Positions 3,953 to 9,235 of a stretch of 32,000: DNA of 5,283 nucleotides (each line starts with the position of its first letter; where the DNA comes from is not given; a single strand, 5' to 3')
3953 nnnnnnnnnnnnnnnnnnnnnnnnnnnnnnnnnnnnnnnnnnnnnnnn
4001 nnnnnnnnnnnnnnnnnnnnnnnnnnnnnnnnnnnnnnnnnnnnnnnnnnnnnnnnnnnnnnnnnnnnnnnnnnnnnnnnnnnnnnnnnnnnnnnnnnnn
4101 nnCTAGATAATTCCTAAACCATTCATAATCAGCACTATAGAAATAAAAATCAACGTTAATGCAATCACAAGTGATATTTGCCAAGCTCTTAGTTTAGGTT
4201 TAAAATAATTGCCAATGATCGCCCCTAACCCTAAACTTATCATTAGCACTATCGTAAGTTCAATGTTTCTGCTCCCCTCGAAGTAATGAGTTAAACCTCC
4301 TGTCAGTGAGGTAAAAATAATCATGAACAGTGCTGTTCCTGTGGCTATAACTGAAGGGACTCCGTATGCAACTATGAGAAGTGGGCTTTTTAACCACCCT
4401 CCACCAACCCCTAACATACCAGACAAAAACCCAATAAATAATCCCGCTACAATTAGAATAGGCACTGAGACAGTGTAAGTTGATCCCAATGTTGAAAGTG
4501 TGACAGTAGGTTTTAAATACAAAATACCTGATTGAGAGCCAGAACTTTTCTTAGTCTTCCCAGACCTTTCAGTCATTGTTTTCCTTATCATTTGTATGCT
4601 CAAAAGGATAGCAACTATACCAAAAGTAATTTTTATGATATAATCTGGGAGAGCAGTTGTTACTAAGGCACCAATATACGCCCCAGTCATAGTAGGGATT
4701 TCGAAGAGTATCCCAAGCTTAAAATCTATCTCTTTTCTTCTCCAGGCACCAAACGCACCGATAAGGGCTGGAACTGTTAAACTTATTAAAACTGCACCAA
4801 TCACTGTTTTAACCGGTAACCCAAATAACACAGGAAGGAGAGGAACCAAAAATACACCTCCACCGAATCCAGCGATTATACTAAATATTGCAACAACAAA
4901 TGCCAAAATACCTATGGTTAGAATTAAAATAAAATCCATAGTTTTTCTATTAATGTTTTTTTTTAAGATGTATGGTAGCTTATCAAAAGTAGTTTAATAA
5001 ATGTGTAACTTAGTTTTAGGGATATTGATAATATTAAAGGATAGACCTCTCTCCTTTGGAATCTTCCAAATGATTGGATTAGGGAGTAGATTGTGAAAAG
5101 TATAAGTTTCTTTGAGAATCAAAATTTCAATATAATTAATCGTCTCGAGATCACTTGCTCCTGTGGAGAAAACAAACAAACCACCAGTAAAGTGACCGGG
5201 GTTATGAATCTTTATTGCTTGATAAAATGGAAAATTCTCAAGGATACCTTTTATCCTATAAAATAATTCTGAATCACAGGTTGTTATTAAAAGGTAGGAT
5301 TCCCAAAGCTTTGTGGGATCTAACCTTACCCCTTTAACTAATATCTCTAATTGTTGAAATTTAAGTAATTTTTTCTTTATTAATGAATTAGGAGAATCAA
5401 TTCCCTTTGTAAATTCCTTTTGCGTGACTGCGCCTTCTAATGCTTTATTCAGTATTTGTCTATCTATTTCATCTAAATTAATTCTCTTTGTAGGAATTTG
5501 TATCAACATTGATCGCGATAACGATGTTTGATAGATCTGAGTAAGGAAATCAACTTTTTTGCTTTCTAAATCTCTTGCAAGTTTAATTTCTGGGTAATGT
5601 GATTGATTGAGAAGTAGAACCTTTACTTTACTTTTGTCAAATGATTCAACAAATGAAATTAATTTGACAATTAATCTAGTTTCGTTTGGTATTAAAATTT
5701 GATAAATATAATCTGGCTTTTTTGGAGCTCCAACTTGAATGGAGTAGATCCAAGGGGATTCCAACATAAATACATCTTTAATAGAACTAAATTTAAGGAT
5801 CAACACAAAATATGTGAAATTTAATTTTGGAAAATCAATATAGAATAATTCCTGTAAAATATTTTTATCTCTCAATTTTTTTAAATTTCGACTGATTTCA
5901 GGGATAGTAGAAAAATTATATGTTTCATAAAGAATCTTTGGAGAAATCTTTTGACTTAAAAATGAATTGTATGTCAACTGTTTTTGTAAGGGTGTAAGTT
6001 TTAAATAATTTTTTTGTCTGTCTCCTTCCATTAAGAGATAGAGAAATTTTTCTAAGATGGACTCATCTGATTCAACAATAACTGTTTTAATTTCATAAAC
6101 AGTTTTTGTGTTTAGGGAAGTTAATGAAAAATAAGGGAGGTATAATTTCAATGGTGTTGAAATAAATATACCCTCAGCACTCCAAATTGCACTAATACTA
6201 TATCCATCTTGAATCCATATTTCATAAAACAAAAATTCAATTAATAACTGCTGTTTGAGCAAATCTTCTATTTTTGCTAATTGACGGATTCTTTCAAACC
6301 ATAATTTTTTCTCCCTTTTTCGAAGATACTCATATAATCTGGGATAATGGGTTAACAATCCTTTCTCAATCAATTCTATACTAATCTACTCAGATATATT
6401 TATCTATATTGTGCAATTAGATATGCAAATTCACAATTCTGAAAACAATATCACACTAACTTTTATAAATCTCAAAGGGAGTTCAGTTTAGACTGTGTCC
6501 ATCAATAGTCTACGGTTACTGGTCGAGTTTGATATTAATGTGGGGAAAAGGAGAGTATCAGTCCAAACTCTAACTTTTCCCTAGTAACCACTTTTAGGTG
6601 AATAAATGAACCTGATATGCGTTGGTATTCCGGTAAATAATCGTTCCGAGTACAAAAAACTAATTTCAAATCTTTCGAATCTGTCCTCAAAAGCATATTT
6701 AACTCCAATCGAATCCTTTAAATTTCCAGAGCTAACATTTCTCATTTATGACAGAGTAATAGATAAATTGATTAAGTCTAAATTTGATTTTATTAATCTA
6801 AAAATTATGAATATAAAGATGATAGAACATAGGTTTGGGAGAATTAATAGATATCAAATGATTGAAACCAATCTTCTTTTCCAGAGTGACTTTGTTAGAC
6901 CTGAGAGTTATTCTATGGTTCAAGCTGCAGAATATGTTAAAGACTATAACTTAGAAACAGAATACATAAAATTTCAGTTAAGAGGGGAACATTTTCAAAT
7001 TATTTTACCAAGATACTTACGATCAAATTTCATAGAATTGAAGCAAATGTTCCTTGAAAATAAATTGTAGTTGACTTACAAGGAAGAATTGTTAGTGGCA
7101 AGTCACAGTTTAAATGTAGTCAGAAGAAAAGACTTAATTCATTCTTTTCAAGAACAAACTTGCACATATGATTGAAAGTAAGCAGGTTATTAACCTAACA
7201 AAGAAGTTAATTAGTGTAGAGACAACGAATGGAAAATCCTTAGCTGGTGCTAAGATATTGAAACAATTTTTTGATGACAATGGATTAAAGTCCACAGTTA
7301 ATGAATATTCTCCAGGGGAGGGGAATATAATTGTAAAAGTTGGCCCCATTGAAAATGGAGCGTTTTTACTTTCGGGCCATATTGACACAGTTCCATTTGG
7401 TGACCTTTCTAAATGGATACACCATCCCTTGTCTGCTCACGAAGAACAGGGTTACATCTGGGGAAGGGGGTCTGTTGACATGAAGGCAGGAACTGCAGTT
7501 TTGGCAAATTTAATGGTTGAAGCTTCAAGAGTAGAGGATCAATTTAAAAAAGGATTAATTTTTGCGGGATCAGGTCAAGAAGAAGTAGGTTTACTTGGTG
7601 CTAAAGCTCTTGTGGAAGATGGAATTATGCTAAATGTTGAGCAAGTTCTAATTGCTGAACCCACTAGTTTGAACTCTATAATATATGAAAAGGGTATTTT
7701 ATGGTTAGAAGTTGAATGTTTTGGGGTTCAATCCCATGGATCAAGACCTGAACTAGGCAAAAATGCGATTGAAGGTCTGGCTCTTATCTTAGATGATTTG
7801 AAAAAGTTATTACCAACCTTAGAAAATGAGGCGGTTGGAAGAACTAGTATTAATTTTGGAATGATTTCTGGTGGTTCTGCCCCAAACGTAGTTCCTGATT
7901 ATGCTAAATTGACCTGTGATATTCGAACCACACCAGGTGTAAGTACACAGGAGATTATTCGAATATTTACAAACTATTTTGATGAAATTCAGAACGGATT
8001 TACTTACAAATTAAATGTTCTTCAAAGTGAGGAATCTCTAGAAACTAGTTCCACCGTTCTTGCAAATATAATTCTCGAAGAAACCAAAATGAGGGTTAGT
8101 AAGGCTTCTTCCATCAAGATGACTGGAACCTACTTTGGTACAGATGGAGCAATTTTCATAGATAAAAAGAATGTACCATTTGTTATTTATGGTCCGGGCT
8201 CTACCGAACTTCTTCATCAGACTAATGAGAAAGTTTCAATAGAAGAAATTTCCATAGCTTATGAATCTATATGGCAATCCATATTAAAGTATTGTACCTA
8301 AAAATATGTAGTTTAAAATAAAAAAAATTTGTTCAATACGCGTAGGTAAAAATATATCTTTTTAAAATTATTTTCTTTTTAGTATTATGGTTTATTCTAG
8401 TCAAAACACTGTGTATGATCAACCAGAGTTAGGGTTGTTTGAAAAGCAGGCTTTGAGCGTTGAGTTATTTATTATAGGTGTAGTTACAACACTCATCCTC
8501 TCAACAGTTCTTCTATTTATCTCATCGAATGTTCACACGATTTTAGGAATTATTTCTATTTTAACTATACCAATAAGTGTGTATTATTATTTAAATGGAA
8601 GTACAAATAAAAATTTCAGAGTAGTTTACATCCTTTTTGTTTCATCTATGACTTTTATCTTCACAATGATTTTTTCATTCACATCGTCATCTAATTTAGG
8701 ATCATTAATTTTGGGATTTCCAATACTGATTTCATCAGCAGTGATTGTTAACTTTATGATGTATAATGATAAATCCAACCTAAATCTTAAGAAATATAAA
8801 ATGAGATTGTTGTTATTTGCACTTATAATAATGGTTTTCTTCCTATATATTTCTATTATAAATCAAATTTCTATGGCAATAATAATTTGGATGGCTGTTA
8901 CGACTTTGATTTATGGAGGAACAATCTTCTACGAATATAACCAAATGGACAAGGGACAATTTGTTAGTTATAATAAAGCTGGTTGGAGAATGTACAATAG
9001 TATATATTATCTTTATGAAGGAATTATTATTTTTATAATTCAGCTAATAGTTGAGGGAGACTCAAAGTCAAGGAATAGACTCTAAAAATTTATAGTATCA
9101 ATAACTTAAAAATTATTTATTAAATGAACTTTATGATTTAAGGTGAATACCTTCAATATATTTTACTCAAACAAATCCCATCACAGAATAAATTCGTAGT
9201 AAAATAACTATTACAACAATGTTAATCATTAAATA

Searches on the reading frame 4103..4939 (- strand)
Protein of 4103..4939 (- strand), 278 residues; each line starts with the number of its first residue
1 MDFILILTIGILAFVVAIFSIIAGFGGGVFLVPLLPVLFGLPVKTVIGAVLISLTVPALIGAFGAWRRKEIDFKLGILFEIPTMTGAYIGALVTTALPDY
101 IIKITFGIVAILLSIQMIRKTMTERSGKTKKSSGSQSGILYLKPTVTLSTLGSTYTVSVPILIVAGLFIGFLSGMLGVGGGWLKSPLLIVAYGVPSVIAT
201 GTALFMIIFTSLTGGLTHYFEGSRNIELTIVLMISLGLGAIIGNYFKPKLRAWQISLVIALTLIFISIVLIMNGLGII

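Call 8: search_protein_families(library=pfam, proteins=[window:4103-4939:-])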
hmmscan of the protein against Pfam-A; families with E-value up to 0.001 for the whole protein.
window:4103-4939:- (278 aa): 1 family
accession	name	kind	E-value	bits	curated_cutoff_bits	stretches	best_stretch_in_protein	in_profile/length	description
PF01925.25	TauE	-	2.8e-39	135.6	32.6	1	11-269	3-236/237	Sulfite exporter TauE/SafE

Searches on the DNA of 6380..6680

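Call 18: search_rna_families(source=window, start=6380, end=6680, threshold=evalue, max_evalue=10, show_alignments=3)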
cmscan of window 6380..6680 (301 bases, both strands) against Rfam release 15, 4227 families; matches with E-value up to 10: 4.
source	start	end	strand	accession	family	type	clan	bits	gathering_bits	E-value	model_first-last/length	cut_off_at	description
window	6405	6539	+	RF02123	FTX_4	Gene; lncRNA;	-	17.8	80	1.4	1-141/141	no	FTX transcript, XIST regulator conserved region 4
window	6400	6428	-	RF01348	CRISPR-DR38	Gene; CRISPR;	-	17.1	44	2.2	1-35/35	no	CRISPR RNA direct repeat element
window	6384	6460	-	RF00054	SNORD25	Gene; snRNA; snoRNA; CD-box;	CL00049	15.7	39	1.2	1-87/87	no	Small nucleolar RNA SNORD25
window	6380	6497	-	RF02777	OppA_thermometer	Cis-reg; thermoregulator;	-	8.5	290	4.7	1-279/304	3'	OppA 5' UTR thermometer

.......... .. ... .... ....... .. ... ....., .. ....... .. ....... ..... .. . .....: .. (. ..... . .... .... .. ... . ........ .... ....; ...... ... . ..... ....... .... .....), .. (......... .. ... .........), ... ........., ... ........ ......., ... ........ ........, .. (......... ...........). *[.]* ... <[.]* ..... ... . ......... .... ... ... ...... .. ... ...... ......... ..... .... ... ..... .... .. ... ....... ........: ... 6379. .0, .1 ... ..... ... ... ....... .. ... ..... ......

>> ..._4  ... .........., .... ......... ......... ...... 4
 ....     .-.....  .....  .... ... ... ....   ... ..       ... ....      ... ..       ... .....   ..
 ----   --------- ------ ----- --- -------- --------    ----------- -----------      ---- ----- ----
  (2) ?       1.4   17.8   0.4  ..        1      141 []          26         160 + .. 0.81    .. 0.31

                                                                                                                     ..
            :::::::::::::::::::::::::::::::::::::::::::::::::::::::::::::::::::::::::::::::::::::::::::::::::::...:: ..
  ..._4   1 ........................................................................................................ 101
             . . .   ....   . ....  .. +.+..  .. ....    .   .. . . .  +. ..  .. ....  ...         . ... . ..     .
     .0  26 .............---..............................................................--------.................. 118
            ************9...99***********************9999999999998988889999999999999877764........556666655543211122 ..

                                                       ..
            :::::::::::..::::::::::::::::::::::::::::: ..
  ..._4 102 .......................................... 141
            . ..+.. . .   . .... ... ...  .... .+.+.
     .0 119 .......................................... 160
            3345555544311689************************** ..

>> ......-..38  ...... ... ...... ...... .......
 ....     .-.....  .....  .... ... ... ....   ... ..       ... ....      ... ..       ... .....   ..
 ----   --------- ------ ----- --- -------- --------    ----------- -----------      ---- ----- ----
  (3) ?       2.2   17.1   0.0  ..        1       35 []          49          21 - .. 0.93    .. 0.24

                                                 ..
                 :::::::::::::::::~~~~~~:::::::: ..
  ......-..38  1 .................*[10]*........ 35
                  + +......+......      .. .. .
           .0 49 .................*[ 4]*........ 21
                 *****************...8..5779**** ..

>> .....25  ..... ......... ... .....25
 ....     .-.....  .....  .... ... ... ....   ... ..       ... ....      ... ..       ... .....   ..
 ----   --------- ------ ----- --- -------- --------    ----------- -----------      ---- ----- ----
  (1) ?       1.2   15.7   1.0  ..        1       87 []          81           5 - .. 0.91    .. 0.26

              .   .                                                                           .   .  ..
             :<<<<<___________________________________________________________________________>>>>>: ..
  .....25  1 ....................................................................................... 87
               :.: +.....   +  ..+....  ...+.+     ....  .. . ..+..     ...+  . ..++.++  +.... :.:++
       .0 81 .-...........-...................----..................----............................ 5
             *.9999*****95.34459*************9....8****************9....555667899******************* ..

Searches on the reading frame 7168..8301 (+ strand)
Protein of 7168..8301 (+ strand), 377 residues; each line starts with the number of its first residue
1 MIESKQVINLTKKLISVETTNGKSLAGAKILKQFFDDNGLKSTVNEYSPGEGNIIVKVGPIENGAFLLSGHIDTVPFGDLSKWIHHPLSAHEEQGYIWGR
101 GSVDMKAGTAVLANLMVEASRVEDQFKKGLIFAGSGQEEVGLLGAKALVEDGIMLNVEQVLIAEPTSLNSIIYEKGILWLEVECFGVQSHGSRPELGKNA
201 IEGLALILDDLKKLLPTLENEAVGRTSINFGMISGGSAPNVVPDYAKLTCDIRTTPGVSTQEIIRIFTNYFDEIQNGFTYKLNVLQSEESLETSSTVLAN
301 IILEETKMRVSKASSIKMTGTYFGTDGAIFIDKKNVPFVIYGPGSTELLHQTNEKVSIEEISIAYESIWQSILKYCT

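Call 8: search_protein_families(library=pfam, proteins=[window:7168-8301:+])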
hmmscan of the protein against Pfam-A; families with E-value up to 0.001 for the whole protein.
window:7168-8301:+ (377 aa): 4 families
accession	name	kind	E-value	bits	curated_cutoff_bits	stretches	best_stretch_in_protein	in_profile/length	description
PF01546.33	Peptidase_M20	-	2.6e-27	96.5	24.6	1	67-367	1-199/206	Peptidase family M20/M25/M40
PF07687.19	M20_dimer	-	7.4e-23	81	21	1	174-274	3-102/107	Peptidase dimerisation domain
PF04389.22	Peptidase_M28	-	5.5e-10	39.7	21.3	1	53-150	1-78/193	Peptidase family M28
PF05343.19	Peptidase_M42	-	6.1e-05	22.7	23.2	1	102-156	132-187/292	M42 glutamyl aminopeptidase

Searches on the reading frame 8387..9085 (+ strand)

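Call 8: search_protein_families(library=pfam, proteins=[window:8387-9085:+])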
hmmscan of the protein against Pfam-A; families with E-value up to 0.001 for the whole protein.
window:8387-9085:+ (232 aa): 0 families

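Call 36: search_protein_families(library=ncbifam, proteins=[window:8387-9085:+], max_evalue=0.1)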
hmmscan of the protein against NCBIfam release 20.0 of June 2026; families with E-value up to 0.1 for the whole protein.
window:8387-9085:+ (232 aa): 1 family
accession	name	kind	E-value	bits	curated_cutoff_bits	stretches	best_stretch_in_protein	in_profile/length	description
TIGR03920.1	T7SS_EccD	equivalog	0.0059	15.5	94.95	1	12-141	107-224/455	type VII secretion integral membrane protein EccD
